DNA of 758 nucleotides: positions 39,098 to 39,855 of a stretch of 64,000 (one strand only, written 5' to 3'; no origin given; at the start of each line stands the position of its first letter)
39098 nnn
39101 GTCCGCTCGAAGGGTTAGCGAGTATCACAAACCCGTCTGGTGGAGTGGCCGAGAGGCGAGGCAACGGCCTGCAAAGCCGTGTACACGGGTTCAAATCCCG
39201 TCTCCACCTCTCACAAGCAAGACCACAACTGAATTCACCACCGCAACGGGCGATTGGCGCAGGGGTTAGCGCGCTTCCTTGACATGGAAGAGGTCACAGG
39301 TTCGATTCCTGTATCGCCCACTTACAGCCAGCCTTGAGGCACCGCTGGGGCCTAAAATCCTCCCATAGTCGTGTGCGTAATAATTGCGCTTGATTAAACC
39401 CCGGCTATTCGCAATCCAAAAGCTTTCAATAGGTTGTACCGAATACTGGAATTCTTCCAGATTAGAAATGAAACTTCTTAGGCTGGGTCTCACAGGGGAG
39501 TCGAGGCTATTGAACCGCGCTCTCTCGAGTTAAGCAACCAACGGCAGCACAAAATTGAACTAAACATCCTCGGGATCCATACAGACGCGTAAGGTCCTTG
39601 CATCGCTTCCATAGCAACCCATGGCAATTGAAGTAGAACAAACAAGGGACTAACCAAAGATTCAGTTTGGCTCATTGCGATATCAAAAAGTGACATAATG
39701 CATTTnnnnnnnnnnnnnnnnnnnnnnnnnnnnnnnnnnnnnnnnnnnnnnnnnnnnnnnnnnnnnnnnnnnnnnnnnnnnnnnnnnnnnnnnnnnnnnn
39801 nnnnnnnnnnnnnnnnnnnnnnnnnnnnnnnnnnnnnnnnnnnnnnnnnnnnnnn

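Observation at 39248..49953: Integrase-less ~10.6-kb island inserted at tRNA-Val(GAC), bounded by a 25-nt repeat of the tRNA 3' end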

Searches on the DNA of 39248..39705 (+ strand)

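Call 66: search_dna_similar(query=window:39248-39705:+, collection=phages, mode=distant, max_evalue=0.001, max_rows=15)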
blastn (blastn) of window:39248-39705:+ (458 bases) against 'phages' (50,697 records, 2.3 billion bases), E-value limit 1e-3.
Records with a match: 30; places in all: 31; records where one place covers at least 80% of the query: 0.
Best place of each record, by identity: 80-90% 10; 60-80% 20.
By first word of the organism name: Bacteriophage 14; Synechococcus 9; Ralstonia 4; Acetobacter 1; uncultured 1; Microbacterium 1.
By host as written in the record: - 15; Synechococcus sp. 5; Synechococcus sp. WH7803 2; Synechococcus sp. WH6501 2; Acetobacter sp. ATCC 21760 1; Ralstonia solanacearum T334 1; Ralstonia solanacearum T379 1; Ralstonia solanacearum T394 1; and 2 more.
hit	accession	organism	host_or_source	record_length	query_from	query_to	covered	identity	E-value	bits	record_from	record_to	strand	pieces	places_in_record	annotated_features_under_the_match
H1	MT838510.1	Bacteriophage sp.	human fecal samples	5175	1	74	16%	86.5%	1e-14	86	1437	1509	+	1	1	record has no annotation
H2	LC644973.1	Acetobacter phage phiAX1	Acetobacter sp. ATCC 21760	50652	1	74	16%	79.7%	1e-7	64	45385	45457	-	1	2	tRNA-Val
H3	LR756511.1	uncultured phage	metagenomic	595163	1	75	16%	77.3%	2e-5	56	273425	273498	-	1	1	record has no annotation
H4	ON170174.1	Ralstonia phage YO102_1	Ralstonia solanacearum T334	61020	1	74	16%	77.0%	7e-5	55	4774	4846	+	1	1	record has no annotation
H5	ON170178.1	Ralstonia phage YO103_7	Ralstonia solanacearum T379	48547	1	74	16%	77.0%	7e-5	55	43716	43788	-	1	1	record has no annotation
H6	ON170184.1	Ralstonia phage YO106_1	Ralstonia solanacearum T394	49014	1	74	16%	77.0%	7e-5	55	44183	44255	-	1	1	record has no annotation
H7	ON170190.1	Ralstonia phage YO108_1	Ralstonia solanacearum T328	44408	1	74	16%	77.0%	7e-5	55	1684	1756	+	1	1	record has no annotation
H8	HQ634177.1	Synechococcus phage S-CAM1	Synechococcus sp. WH7803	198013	1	73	16%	78.1%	6e-6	57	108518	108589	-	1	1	tRNA-Val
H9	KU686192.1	Synechococcus phage S-CAM1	Synechococcus sp.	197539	1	73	16%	78.1%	6e-6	57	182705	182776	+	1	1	tRNA-Val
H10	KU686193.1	Synechococcus phage S-CAM1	Synechococcus sp.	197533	1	73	16%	78.1%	6e-6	57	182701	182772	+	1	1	tRNA-Val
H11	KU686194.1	Synechococcus phage S-CAM1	Synechococcus sp.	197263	1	73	16%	78.1%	6e-6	57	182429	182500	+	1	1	tRNA-Val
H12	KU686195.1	Synechococcus phage S-CAM1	Synechococcus sp.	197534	1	73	16%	78.1%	6e-6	57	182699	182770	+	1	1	tRNA-Val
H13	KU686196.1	Synechococcus phage S-CAM1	Synechococcus sp.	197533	1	73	16%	78.1%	6e-6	57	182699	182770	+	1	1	tRNA-Val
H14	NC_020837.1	Synechococcus phage S-CAM1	Synechococcus sp. WH7803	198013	1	73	16%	78.1%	6e-6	57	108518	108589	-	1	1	tRNA-Val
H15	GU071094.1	Synechococcus phage S-SM1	Synechococcus sp. WH6501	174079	1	73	16%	76.7%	3e-4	53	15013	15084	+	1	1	tRNA-Val | cpeT: antenna protein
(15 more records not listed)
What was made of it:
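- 39326..39705 (.): 380-bp non-coding stretch between the tRNA and the regulator gene. This is where an integrase would be expected by analogy with the phage contigs, and none is present. No match was found in the phage collection beyond the tRNA itself (call 66).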

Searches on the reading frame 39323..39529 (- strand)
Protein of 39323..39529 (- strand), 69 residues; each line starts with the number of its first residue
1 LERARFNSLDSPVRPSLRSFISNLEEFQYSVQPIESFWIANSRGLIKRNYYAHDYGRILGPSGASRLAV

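Call 27: search_protein_families(library=pfam, max_evalue=10, proteins=[window:39323-39529:-])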
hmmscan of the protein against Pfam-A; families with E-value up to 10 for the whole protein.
seq(69 aa): 0 families
